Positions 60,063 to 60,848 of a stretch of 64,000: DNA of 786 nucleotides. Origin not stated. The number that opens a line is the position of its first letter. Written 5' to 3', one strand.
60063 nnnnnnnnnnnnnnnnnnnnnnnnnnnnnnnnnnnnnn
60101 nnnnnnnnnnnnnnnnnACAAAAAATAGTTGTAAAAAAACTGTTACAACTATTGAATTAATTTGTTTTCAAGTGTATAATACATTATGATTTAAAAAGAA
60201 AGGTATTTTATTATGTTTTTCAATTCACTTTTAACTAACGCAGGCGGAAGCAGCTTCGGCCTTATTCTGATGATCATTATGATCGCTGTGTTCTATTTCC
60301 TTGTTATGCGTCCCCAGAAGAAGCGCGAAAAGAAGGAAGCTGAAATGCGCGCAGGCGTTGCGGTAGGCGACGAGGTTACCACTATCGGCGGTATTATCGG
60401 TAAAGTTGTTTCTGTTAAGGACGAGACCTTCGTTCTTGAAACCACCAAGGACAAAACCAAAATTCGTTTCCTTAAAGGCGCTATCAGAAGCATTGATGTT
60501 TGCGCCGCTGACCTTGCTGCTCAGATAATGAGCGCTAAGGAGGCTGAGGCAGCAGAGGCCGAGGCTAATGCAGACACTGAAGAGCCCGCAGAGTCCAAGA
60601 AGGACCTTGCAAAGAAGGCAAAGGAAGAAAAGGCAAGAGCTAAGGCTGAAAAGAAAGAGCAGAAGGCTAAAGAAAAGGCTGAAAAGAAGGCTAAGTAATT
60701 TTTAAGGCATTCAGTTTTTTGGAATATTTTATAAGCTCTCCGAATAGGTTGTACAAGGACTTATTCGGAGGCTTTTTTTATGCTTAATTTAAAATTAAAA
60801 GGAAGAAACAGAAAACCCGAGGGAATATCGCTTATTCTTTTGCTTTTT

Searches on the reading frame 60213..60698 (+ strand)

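Call 85: search_protein_families(library=pfam, proteins=[window:60213-60698:+], max_evalue=0.01)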
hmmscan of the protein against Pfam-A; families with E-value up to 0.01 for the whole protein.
window:60213-60698:+ (161 aa): 2 families
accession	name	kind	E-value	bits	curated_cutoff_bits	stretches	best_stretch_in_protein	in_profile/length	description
PF02699.20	YajC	-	3.1e-27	94.7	28.2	1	17-92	3-77/78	Preprotein translocase subunit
PF10312.14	Cactin_mid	-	0.0044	17.2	23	1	69-139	14-80/194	Conserved mid region of cactin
